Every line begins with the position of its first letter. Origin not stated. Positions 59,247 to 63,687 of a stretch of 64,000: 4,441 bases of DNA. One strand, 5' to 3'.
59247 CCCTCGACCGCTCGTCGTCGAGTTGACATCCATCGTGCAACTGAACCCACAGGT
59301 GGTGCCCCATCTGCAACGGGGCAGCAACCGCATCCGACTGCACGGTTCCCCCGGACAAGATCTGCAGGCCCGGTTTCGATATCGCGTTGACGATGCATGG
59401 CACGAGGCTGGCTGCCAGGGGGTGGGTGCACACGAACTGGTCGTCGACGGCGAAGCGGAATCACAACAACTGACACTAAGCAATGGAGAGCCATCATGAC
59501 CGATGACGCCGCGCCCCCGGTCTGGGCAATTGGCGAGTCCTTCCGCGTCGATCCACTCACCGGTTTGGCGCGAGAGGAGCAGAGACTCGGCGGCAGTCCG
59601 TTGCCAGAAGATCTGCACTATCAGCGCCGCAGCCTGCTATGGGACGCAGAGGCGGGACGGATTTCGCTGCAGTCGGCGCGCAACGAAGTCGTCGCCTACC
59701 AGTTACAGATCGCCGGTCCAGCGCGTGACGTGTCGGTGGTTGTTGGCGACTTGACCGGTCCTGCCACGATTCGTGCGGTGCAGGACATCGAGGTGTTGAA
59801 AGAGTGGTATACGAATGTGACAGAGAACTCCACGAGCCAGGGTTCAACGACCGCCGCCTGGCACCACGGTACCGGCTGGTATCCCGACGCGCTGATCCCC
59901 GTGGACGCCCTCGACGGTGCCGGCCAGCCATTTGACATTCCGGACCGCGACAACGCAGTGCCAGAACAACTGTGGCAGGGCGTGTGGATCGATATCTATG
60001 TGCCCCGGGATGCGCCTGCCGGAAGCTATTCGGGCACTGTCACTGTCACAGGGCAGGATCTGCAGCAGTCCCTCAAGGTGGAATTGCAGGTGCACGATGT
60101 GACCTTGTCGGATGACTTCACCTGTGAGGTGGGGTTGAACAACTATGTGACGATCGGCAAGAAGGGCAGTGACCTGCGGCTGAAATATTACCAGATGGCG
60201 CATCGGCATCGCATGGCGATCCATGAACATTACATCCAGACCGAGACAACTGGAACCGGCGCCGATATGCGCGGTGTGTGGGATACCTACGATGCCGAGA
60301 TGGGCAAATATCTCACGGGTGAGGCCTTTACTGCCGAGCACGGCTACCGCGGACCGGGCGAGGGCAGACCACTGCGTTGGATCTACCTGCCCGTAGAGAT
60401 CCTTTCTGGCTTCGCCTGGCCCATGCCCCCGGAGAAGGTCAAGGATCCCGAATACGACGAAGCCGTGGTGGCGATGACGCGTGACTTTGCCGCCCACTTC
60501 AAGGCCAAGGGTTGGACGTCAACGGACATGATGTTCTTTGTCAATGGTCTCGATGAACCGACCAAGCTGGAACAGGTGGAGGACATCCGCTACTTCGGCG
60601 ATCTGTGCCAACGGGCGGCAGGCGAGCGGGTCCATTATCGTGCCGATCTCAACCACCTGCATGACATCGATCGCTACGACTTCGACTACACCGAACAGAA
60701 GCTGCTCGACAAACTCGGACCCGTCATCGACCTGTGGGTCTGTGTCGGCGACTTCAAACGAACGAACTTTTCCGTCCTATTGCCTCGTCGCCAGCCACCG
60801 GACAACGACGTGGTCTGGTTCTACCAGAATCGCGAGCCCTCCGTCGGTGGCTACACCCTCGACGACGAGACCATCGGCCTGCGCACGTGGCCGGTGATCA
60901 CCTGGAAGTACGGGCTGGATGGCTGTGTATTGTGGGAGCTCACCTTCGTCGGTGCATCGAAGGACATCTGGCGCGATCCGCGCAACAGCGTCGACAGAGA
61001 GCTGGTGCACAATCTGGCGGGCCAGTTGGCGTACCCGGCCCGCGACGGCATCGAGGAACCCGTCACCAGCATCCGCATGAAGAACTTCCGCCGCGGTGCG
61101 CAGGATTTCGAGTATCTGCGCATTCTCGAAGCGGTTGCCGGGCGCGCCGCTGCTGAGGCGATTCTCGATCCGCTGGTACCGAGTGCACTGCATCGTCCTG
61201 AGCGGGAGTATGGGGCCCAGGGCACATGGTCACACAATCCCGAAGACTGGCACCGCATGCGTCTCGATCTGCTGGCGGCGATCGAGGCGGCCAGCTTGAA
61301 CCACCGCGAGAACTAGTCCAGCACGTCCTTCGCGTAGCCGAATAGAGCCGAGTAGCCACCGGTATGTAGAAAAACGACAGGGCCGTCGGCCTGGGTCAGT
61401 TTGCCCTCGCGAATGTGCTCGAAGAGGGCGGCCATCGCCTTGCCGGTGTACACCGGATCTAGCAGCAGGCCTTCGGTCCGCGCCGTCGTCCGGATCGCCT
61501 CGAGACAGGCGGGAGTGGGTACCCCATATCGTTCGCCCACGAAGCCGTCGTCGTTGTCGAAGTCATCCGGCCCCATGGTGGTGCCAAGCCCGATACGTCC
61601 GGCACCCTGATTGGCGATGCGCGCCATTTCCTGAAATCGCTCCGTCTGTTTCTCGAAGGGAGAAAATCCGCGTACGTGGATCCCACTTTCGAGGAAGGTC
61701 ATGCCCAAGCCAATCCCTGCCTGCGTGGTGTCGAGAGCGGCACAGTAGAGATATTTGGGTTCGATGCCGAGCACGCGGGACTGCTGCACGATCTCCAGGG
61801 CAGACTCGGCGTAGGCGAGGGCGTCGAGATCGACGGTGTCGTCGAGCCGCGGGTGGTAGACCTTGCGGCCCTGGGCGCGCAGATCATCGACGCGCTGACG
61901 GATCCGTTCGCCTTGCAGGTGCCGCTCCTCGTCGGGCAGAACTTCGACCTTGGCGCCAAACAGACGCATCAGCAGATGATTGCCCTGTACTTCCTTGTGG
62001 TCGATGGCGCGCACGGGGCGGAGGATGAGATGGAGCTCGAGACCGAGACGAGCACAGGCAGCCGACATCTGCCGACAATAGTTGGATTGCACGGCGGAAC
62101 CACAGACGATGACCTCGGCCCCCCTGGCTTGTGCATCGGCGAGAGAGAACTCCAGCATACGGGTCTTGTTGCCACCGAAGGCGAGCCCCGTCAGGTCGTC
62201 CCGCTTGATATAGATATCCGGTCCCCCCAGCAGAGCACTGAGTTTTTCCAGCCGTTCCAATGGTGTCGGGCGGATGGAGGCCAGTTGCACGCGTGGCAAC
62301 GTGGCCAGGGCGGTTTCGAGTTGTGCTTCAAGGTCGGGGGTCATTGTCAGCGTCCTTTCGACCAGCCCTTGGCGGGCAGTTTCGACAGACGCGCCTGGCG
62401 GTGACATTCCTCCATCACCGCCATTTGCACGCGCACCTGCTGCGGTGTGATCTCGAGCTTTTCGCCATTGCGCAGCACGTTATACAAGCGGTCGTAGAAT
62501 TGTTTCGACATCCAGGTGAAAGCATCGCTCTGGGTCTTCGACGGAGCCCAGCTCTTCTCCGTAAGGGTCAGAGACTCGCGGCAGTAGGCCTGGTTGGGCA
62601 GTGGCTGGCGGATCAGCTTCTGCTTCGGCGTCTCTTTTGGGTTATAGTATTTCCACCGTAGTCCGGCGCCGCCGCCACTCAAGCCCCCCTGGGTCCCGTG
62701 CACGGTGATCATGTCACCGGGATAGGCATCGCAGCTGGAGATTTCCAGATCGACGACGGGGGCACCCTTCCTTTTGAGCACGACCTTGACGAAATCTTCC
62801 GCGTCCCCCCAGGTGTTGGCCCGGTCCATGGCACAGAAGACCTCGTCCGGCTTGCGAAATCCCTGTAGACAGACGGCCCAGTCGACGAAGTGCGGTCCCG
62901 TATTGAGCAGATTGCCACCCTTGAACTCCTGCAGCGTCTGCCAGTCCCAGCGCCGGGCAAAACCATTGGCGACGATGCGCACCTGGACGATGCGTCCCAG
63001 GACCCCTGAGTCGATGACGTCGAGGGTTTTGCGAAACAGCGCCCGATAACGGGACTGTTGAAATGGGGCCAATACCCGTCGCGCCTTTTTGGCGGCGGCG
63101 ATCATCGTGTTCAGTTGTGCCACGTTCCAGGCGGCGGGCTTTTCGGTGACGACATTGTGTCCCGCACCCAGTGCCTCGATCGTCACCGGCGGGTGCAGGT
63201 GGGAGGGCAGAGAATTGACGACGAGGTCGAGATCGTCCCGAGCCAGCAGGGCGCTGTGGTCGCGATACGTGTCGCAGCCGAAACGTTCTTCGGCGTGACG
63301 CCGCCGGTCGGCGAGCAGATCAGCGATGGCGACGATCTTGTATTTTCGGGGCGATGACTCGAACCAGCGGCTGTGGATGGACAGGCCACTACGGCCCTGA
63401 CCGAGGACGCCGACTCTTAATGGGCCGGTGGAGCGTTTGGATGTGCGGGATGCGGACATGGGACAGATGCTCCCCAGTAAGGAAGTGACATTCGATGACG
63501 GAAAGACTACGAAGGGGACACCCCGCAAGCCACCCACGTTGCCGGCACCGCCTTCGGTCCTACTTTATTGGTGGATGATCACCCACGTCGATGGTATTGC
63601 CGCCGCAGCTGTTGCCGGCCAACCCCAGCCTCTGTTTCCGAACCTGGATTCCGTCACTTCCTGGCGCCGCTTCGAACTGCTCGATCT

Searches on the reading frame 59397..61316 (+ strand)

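Call 52: search_protein_families(library=pfam, proteins=[window:59397-61316:+], max_evalue=0.0001)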
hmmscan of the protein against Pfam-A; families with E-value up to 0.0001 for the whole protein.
window:59397-61316:+ (639 aa): 3 families
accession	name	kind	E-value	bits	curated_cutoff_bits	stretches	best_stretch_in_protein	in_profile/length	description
PF13320.12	GH123_cat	-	2.6e-10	40.6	23.1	1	348-577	126-324/324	Glycoside hydrolase 123, catalytic domain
PF22680.2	Glyco_hydro_123_N_2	-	3.7e-08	33.7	27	1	72-218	5-141/142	Glycoside hydrolase 123 N-terminal domain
PF19543.5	GH123_N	-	9.1e-05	20.9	22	0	187-240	259-313/969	Glycoside hydrolase 123, N-terminal domain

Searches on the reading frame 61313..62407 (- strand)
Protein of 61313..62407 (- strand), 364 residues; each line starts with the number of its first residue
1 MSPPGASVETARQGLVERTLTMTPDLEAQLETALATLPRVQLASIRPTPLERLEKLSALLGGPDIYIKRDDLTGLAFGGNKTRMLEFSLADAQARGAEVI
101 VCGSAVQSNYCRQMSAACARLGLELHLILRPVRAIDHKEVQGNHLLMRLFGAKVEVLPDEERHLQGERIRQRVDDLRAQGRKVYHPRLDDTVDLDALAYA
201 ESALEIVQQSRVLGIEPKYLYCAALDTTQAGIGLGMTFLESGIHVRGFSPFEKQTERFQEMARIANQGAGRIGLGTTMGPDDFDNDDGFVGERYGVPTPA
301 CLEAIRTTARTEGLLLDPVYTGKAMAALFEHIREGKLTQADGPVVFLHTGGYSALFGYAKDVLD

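Call 52: search_protein_families(library=pfam, proteins=[window:61313-62407:-], max_evalue=0.0001)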
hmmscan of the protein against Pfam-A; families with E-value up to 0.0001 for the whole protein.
window:61313-62407:- (364 aa): 1 family
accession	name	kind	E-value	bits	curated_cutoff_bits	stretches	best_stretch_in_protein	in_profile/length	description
PF00291.31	PALP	-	2.8e-40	138.9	35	1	44-350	4-295/295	Pyridoxal-phosphate dependent enzyme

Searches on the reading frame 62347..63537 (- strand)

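Call 86: search_protein_families(library=ncbifam, proteins=[window:62347-63537:-], max_evalue=0.1)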
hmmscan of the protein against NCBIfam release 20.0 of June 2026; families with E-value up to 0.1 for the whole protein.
window:62347-63537:- (396 aa): 9 families
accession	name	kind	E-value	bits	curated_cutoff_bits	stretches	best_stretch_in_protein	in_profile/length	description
NF040723.1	UDP-GlcNAcDh_Arch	equivalog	8.3e-22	78.1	450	1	40-238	1-189/302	UDP-N-acetylglucosamine 3-dehydrogenase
TIGR04380.1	myo_inos_iolG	equivalog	2.5e-17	62.7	355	1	40-192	2-154/330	inositol 2-dehydrogenase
NF008607.0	PRK11579.1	subfamily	4.9e-17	61.9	330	1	40-285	5-246/346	oxidoreductase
NF007574.0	PRK10206.1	equivalog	5.6e-13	48.7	352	1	45-248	8-208/345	oxidoreductase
NF052479.1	LevoglcsnDh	equivalog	7.8e-12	44.6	650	1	62-187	32-158/386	levoglucosan dehydrogenase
NF052679.1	InsChiInosDhIolG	equivalog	4e-08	32.7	540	1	40-189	3-154/343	bifunctional inositol 2-dehydrogenase/D-chiro-inositol 1-dehydrogenase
NF058561.1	BT_2158_fam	equivalog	1.1e-05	24.3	750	1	65-191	56-185/487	glycoside 3-dehydrogenase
NF058563.1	BT_2159_fam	equivalog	0.00036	19.6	650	1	41-221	2-179/350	disaccharide 3-dehydrogenase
NF041392.1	XylDh_Gfo6_Halo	equivalog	0.0016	17.3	350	1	77-187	60-167/350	D-xylose 1-dehydrogenase Gfo6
